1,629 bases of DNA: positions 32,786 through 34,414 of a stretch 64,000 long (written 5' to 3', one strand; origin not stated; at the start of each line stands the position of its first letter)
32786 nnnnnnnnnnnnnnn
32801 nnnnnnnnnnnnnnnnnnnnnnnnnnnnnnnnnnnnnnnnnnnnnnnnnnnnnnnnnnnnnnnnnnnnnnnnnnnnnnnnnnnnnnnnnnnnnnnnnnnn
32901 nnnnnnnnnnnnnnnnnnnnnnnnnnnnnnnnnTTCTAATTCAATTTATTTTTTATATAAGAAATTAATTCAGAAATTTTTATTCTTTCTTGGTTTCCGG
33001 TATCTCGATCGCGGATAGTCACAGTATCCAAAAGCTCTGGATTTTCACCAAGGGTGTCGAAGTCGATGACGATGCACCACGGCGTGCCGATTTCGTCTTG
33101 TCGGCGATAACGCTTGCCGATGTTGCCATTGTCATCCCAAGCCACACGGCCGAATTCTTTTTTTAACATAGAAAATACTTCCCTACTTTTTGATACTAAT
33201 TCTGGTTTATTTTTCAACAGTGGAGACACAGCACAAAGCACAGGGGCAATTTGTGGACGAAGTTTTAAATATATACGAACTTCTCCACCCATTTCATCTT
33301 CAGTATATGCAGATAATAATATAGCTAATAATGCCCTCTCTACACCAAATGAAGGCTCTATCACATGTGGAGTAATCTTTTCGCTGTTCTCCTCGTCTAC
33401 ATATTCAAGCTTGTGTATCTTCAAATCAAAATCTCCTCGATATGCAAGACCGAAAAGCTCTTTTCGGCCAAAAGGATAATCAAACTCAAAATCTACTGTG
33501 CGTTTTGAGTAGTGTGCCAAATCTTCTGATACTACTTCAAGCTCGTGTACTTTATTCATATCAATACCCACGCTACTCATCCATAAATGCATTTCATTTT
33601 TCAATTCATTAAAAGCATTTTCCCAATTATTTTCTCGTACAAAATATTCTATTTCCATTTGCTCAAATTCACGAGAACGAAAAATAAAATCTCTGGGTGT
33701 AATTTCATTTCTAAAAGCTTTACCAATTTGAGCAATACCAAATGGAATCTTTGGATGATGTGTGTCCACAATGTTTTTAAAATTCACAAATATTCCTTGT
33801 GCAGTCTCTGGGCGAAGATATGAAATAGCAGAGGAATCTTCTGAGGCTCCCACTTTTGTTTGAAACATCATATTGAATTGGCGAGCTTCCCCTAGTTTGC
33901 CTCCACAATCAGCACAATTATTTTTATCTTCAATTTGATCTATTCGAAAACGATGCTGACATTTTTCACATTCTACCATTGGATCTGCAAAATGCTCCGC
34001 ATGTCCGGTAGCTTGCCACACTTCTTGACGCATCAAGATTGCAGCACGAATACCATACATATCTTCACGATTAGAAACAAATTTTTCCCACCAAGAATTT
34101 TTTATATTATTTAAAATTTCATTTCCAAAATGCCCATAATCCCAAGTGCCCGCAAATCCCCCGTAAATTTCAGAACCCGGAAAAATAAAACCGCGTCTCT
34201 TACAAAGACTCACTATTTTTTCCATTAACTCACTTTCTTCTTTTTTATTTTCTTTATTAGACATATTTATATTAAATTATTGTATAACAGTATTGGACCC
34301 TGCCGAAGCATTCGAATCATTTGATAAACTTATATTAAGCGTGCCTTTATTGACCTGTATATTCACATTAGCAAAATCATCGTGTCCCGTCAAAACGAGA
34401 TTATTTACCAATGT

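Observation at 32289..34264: Cyclodipeptide synthase translationally coupled to glycyl-tRNA synthetase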

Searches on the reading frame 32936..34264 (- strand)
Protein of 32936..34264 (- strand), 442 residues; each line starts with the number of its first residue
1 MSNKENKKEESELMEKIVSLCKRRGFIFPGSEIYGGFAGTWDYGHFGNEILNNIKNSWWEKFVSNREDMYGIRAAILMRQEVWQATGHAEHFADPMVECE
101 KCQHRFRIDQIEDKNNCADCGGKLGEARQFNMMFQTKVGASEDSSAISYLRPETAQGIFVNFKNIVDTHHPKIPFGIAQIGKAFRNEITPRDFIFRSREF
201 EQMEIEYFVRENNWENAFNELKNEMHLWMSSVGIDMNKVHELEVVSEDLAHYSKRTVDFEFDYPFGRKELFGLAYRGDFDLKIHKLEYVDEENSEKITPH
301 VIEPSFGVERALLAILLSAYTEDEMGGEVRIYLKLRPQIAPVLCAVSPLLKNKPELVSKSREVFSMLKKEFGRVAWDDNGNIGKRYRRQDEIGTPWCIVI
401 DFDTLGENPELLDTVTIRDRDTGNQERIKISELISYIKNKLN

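Call 3: search_protein_families(library=pfam, proteins=[window:32936-34264:-], max_evalue=0.1)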
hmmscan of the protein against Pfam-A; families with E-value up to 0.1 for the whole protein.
window:32936-34264:- (442 aa): 5 families
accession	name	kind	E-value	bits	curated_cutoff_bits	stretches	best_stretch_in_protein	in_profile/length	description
PF03129.25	HGTP_anticodon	-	1.8e-18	66.9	21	1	344-439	2-93/94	Anticodon binding domain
PF00587.30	tRNA-synt_2b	-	3.2e-16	60.3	29.3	1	148-316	11-176/179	tRNA synthetase class II core domain (G, H, P, S and T)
PF01155.25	HypA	-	0.029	14.8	28.9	1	95-123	69-95/112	Hydrogenase/urease nickel incorporation, metallochaperone, hypA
PF23455.1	DUF7129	-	0.03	14.5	30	1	97-124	12-37/45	Domain of unknown function (DUF7129)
PF04899.17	MbeD_MobD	-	0.043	14.4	21.6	0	200-242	12-54/70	MbeD/MobD like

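Call 4: search_protein_families(library=ncbifam, proteins=[window:32936-34264:-], max_evalue=0.1)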
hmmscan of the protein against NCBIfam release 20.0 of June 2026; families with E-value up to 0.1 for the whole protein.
window:32936-34264:- (442 aa): 13 families
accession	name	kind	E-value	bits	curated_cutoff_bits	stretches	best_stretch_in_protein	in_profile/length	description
NF003211.1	PRK04173.1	equivalog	3.4e-167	556.9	312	2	114-437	127-454/454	glycine--tRNA ligase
NF011484.0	PRK14894.1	equivalog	1.1e-139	466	1050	3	14-284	6-276/539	glycine--tRNA ligase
TIGR00389.1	glyS_dimeric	equivalog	1e-135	453.5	243.3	3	14-225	3-235/565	glycine--tRNA ligase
NF008979.1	PRK12325.1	exception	1.9e-11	43.5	550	2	336-437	339-436/437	proline--tRNA ligase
NF006625.0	PRK09194.1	equivalog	4.2e-10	39.1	558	2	334-437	460-558/559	proline--tRNA ligase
TIGR00408.1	proS_fam_I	equivalog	5.8e-09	35.4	437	1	136-441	89-381/475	proline--tRNA ligase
NF003068.0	PRK03991.1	equivalog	7.8e-09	34.4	484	1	201-441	367-592/613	threonine--tRNA ligase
TIGR00418.1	thrS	equivalog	2.7e-08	33.2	383.65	1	240-440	383-564/565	threonine--tRNA ligase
TIGR00409.1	proS_fam_II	equivalog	4.5e-08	32.4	306.7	1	172-239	127-195/568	proline--tRNA ligase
TIGR00442.1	hisS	equivalog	0.00053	19.1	286.75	0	149-234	74-152/406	histidine--tRNA ligase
NF011500.0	PRK14938.1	equivalog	0.0035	16.4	362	1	349-439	279-365/387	Ser-tRNA(Thr) hydrolase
NF033829.0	plas_excl_MbeD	equivalog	0.026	14.8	60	1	200-231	12-43/69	MbeD family mobilization/exclusion protein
NF038324.1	DrmB_fam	subfamily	0.071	11.9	240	1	80-131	175-229/604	DrmB family protein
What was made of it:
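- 32936..34264 (-): Housekeeping glycine--tRNA ligase (alpha2-type GlyRS), a member of a conserved gene row. NF003211 556.9 bits against cut-off 312 (call 4).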

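Call 47: find_related_loci(query=window:32936-34264:-, collection=metagenome_contigs, flank=5000)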
Query window:32936-34264:- (442 aa) in metagenome_contigs; peptide patterns used: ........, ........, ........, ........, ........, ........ (x = any residue, [..] = any of these).
600 stretches matched a pattern (row limit reached: there are more); 600 encode a relative of the query (tblastn E <= 1e-3); the best 80 are kept; 80 distinct loci.
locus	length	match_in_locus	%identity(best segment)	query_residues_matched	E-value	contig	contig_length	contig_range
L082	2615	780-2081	78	8-441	0e+0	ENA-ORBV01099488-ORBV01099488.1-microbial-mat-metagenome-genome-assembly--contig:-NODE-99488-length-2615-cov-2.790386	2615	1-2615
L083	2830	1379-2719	74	10-442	0e+0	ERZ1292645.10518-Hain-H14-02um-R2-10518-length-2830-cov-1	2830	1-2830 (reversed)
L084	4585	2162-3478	67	10-441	0e+0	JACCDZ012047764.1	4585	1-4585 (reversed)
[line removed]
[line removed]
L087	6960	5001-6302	64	14-442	0e+0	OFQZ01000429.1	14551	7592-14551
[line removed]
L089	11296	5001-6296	65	13-442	0e+0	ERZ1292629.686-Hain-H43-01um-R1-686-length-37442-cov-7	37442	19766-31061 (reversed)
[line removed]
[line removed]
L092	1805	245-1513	66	14-437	0e+0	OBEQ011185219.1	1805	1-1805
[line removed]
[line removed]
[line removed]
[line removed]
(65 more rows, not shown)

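Call 68: search_protein_families(library=pfam, proteins=[L095:6850-7452:+, L095:6215-6775:+, L093:2793-3050:+, L096:7621-7845:+], max_evalue=0.001)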
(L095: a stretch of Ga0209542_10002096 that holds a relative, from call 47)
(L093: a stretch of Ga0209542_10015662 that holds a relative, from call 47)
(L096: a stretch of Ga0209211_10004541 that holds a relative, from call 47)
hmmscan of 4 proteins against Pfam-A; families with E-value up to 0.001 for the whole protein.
L095:6850-7452:+ (200 aa): 2 families
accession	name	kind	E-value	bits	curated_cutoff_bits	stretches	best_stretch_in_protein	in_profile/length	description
PF20803.2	PaaX_M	-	4.7e-19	68.7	24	1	116-192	2-78/83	PaaX protein central Cas2-like domain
PF09827.14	CRISPR_Cas2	-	0.00089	19.8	23.8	0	122-165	2-42/74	CRISPR associated protein Cas2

L095:6215-6775:+ (186 aa): 1 family
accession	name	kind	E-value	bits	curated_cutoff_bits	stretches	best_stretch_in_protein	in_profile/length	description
PF01928.26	CYTH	-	2.3e-18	67.1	23.2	1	1-174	1-179/179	CYTH domain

L093:2793-3050:+ (85 aa): 4 families
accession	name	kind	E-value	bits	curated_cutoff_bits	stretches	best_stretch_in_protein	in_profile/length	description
PF15738.11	YafQ_toxin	-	8.7e-09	36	30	1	2-82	2-84/88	Bacterial toxin of type II toxin-antitoxin system, YafQ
PF05015.19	HigB-like_toxin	-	5.7e-05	24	27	1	41-73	52-84/91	RelE-like toxin of type II toxin-antitoxin system HigB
PF06769.20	YoeB_toxin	-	0.00021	21.7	27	1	10-73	13-72/80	YoeB-like toxin of bacterial type II toxin-antitoxin system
PF05016.21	ParE_toxin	-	0.00042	21.3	23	1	3-81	1-85/89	ParE toxin of type II toxin-antitoxin system, parDE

L096:7621-7845:+ (74 aa): 1 family
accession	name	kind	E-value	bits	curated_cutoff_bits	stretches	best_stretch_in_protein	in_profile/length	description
PF07927.17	HicA_toxin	-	1.5e-18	67.1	27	1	10-65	2-58/58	HicA toxin of bacterial toxin-antitoxin,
